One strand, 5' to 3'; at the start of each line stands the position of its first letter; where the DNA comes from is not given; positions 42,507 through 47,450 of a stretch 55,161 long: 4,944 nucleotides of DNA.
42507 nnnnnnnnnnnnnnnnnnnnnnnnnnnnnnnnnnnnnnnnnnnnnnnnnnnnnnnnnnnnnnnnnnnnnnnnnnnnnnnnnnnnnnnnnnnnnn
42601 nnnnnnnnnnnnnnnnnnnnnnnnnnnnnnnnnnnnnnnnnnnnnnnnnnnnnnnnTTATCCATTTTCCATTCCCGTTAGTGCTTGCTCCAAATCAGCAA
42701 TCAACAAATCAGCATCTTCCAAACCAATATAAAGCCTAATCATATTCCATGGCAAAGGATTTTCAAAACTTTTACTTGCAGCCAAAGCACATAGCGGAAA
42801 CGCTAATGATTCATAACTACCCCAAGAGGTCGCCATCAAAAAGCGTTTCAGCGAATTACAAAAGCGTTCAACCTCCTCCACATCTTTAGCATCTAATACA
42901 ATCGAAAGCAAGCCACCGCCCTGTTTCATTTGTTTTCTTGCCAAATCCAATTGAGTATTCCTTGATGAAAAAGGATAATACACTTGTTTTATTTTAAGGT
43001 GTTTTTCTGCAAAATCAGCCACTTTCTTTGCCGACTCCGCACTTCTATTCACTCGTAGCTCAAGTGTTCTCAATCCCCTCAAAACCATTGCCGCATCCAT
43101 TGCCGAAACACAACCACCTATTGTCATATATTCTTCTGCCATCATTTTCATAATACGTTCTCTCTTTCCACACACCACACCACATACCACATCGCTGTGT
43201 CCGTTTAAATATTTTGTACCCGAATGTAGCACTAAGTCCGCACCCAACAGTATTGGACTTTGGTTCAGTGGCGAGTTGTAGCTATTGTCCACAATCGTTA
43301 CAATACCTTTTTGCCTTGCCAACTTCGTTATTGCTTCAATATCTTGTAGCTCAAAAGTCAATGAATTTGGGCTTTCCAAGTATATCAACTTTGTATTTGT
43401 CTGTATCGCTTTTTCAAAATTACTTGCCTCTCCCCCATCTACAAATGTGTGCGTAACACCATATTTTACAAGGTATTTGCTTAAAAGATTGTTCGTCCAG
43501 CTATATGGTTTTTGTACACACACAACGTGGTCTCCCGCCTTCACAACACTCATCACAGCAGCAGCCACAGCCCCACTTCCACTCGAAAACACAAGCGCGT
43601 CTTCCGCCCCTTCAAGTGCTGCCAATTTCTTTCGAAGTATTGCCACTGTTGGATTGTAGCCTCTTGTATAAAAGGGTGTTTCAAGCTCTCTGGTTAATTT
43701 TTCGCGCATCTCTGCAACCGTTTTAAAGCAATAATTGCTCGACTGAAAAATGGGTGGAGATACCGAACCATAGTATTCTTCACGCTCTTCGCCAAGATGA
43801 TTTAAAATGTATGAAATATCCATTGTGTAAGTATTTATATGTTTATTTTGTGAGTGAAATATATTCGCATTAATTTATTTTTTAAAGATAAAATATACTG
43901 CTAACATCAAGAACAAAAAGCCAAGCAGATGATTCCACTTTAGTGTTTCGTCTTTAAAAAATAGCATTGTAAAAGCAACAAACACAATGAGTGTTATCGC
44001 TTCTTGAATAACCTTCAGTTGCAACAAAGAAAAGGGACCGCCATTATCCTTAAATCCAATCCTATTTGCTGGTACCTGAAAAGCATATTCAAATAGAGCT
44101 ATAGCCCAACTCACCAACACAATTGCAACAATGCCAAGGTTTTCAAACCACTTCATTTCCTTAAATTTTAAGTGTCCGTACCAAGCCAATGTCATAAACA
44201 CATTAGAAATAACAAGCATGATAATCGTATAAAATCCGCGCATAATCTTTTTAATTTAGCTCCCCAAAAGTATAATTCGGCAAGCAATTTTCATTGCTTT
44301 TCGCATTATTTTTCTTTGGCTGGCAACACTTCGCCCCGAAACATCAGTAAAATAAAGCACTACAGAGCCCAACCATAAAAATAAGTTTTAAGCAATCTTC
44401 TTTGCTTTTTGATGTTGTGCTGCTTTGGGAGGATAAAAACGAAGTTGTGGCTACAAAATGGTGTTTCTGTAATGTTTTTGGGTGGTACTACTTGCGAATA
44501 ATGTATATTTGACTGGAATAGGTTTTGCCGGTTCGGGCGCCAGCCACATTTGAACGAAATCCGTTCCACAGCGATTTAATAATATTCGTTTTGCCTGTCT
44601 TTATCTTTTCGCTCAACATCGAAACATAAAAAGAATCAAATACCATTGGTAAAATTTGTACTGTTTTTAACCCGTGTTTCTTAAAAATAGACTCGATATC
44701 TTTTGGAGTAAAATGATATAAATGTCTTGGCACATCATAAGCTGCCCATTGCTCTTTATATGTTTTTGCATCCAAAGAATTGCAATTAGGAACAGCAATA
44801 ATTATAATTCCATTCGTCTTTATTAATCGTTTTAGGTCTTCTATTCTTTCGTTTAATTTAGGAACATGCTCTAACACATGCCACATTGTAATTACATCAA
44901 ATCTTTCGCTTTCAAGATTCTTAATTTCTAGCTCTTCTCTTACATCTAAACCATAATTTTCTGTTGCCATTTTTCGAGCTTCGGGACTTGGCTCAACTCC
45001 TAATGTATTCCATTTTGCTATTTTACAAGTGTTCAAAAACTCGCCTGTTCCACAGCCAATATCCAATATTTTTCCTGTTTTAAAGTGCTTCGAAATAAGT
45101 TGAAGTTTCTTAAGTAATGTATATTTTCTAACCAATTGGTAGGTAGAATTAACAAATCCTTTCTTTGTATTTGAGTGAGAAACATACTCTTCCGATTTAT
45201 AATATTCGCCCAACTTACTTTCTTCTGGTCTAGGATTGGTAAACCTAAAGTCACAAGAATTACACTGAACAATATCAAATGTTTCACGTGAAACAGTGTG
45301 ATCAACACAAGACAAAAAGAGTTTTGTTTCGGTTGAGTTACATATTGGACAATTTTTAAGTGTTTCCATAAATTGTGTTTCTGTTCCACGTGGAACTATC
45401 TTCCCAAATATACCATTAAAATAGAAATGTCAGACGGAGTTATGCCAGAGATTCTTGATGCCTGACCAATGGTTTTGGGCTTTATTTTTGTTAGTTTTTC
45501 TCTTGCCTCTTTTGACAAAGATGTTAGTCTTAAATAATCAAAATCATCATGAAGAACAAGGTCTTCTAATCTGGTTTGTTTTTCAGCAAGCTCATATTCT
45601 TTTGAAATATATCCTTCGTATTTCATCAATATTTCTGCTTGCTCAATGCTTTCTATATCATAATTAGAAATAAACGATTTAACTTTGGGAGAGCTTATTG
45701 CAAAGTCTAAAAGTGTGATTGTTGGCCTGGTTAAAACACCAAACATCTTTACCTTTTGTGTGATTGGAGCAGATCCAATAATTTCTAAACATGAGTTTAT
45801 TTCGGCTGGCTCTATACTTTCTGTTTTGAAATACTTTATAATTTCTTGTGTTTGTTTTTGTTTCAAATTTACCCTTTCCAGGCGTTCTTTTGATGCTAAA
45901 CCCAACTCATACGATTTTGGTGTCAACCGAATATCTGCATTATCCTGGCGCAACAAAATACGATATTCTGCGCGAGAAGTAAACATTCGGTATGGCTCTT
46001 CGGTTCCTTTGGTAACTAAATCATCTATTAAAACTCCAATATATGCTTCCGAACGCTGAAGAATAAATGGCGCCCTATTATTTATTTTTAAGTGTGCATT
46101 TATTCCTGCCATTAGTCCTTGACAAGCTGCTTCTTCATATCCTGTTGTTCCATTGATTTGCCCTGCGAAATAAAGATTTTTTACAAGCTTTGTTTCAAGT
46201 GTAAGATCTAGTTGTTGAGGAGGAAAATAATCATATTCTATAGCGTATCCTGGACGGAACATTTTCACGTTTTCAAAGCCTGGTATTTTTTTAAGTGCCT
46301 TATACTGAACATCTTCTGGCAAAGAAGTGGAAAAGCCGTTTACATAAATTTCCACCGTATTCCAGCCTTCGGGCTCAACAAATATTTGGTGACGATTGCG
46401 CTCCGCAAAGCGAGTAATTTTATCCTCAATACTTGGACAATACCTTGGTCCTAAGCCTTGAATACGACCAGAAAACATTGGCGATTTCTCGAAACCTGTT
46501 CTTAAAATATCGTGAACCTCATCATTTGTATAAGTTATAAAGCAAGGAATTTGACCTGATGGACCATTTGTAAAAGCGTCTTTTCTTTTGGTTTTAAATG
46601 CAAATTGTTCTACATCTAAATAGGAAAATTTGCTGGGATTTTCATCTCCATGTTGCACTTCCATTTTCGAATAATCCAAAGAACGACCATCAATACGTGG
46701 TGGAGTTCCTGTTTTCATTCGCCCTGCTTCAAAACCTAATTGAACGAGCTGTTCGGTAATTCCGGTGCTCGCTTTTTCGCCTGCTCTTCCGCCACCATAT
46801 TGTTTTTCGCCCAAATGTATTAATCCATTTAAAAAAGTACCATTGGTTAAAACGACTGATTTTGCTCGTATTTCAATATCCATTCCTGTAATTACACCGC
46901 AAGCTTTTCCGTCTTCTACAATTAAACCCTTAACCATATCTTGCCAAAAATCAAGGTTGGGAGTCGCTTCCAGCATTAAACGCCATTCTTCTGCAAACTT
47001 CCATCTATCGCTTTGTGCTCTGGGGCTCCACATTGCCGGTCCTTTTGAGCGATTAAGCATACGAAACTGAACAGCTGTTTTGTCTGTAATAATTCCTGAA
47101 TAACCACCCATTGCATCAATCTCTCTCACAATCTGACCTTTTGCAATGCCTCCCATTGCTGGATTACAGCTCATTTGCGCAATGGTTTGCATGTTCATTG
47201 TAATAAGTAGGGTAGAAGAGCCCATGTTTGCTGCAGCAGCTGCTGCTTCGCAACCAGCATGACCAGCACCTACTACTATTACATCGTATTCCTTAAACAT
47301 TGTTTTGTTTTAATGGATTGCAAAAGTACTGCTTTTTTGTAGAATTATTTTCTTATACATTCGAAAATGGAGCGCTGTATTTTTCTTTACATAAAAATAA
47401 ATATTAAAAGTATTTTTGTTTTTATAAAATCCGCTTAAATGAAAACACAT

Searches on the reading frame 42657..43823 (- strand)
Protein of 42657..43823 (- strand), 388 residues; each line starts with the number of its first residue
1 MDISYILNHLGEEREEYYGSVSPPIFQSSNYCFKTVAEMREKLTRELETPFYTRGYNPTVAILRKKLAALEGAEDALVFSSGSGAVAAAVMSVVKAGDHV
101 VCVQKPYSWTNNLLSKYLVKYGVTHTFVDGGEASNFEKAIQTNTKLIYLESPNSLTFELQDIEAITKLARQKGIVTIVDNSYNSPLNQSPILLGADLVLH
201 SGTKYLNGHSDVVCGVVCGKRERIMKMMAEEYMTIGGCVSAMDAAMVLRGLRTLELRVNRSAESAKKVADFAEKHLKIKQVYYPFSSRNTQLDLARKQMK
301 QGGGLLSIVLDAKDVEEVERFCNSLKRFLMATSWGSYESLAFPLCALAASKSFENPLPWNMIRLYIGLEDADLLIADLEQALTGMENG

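Call 15: find_encoding_contigs(protein=window:42657-43823:-, flank=10000, max_places=10)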
Protein window:42657-43823:- (388 aa): 1 contig read that carries it; 1 place shown.
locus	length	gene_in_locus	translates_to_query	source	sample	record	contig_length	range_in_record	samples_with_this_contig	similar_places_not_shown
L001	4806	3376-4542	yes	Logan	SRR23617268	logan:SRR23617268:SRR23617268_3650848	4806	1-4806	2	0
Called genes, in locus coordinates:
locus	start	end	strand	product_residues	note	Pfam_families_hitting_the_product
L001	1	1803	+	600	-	?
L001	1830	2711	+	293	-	PF13489:Methyltransf_23, PF07021:MetW (faint), PF13649:Methyltransf_25, PF13847:Methyltransf_31, PF08241:Methyltransf_11, PF08242:Methyltransf_12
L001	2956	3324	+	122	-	PF04342:DMT_6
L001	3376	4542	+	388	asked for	PF01053:Cys_Met_Meta_PP, PF00155:Aminotran_1_2, PF01212:Beta_elim_lyase (weak), PF06838:Met_gamma_lyase (weak), PF00266:Aminotran_5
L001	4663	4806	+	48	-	?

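Call 16: search_protein_families(library=pfam, proteins=[window:42657-43823:-])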
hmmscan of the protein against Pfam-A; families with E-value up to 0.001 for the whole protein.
window:42657-43823:- (388 aa): 7 families
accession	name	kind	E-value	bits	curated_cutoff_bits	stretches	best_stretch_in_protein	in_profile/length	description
PF01053.26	Cys_Met_Meta_PP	-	1.9e-110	369.5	27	1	9-382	6-380/381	Cys/Met metabolism PLP-dependent enzyme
PF00266.25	Aminotran_5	-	1.4e-09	37.8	21.5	1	63-230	48-222/371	Aminotransferase class-V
PF00155.27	Aminotran_1_2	-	3.3e-09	36.8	19.7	1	27-186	7-192/361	Aminotransferase class I and II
PF06838.17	Met_gamma_lyase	-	3.1e-07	29.7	24.2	1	65-227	62-246/405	Methionine gamma-lyase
PF01212.27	Beta_elim_lyase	-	3.5e-07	30.3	27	1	37-274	12-267/288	Beta-eliminating lyase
PF01041.23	DegT_DnrJ_EryC1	-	3.9e-05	23.5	19.8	1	38-179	6-145/360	DegT/DnrJ/EryC1/StrS aminotransferase family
PF03841.19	SelA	-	0.00095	18.7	22.8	0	184-230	193-236/367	L-seryl-tRNA selenium transferase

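Call 24: find_related_loci(query=window:42657-43823:-, collection=genome_contigs, flank=10000)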
Query window:42657-43823:- (388 aa) in genome_contigs; peptide patterns used: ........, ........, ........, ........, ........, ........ (x = any residue, [..] = any of these).
579 stretches matched a pattern; 541 encode a relative of the query (tblastn E <= 1e-3); the best 80 are kept; 80 distinct loci.
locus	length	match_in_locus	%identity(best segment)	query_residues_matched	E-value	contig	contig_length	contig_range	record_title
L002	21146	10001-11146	81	1-382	0e+0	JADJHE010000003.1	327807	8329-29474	MAG: Bacteroidetes bacterium isolate Damh_18-Q3-R51-60_MAXAC.126_sub tig00003076-10-3290580, whole genome shotgun sequen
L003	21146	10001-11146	81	1-382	0e+0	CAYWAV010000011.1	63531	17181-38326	MAG TPA_asm: uncultured Chitinophaga sp. isolate SRP128246_co1_111 genome assembly, contig: NODE_432_length_63531_cov_15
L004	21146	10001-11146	84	1-382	0e+0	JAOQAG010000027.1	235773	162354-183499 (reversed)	MAG: Bacteroidetes bacterium isolate RYN_276 scaffold_1487703, whole genome shotgun sequence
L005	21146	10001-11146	84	1-382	0e+0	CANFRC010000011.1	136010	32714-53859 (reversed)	MAG: Bacteroidetes bacterium isolate Jr-16oct17-164 genome assembly, contig: Jr-16oct17-C237, whole genome shotgun seque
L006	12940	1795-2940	78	1-382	0e+0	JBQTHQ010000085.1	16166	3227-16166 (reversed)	MAG: Bacteroidota bacterium isolate SAW253 c_000000132040, whole genome shotgun sequence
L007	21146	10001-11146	82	1-382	0e+0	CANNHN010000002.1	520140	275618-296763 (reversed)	MAG: Bacteroidetes bacterium isolate ZH-Jul18-109 genome assembly, contig: ZH-Jul18-C2, whole genome shotgun sequence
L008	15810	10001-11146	82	1-382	0e+0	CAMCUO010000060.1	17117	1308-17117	MAG: Chitinophaga pinensis isolate TrH-25oct19-117 genome assembly, contig: TrH-25oct19-C6439, whole genome shotgun sequ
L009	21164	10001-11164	81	1-388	0e+0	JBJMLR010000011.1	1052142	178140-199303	MAG: Bacteroidia bacterium isolate H3_16_all_fractions_metab_conc_113_RIFCSPLOWO2_12_FULL_35_15_curated_45_0 k255_823041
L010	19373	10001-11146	82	1-382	0e+0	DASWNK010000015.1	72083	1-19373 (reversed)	MAG TPA_asm: Bacteroidia bacterium isolate SMAG_U3412 k141_568164, whole genome shotgun sequence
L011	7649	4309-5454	83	1-382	0e+0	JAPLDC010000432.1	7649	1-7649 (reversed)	MAG: Bacteroidetes bacterium isolate LacPavin_0920_WC57_MAG_35_7 LacPavin_0920_WC57_scaffold_1331829, whole genome shotg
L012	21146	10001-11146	83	1-382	0e+0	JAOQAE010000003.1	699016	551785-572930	MAG: Bacteroidetes bacterium isolate RYN_274 scaffold_297698, whole genome shotgun sequence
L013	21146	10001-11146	82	1-382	0e+0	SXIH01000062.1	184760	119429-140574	MAG: Bacteroidota bacterium isolate F1-120-MAGs045 F1-120__c906435, whole genome shotgun sequence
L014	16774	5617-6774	80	1-386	0e+0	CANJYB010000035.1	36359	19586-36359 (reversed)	MAG: Bacteroidetes bacterium isolate RH-23may17-974 genome assembly, contig: RH-23may17-C8120, whole genome shotgun sequ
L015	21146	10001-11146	82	1-382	0e+0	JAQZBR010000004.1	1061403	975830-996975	MAG: Bacteroidota bacterium isolate C_No_T20_C_bin.137 scaffold_16, whole genome shotgun sequence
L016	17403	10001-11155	81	1-385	0e+0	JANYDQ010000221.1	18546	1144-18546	MAG: Bacteroidetes bacterium isolate 336R_metabinner_73_sub 336R_k141_2216499, whole genome shotgun sequence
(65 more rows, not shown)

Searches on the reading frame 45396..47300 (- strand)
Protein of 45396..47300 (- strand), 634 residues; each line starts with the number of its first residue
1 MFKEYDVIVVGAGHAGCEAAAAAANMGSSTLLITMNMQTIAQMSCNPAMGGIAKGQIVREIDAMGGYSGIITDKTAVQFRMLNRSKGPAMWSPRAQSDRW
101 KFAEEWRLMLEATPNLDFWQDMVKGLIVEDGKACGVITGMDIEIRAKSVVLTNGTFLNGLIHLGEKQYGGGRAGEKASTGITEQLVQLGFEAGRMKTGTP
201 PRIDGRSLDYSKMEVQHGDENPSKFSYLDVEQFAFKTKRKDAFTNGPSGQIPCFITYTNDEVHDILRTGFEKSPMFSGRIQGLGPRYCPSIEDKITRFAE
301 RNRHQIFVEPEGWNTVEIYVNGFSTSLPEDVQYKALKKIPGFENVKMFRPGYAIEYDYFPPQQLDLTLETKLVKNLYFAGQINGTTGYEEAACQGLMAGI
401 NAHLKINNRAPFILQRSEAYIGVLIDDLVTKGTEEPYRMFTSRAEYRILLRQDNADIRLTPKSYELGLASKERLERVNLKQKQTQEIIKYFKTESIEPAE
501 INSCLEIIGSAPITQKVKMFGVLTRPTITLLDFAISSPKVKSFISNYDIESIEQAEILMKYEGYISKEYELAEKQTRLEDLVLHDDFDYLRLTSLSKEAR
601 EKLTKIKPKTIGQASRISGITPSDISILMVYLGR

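Call 92: search_protein_families(library=pfam, proteins=[window:45396-47300:-], max_evalue=0.0001)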
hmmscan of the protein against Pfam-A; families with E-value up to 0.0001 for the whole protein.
window:45396-47300:- (634 aa): 5 families
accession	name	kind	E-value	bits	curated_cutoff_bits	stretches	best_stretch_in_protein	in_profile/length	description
PF01134.28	GIDA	-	1.5e-163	544.9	22.1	1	6-409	1-390/391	Glucose inhibited division protein A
PF13932.14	SAM_GIDA_C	-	7.2e-26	90.2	27.1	1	573-629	1-57/57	tRNA modifying enzyme MnmG/GidA C-terminal helical bundle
PF21680.2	GIDA_C_1st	-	9.7e-16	58.7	24.7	1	471-568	1-95/96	tRNA modifying enzyme MnmG/GidA C-terminal helical domain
PF12831.13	FAD_oxidored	-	1.1e-06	28.6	27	1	6-36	1-31/416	FAD dependent oxidoreductase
PF00890.30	FAD_binding_2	-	1.9e-05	24.5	20.4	0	6-35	1-30/414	FAD binding domain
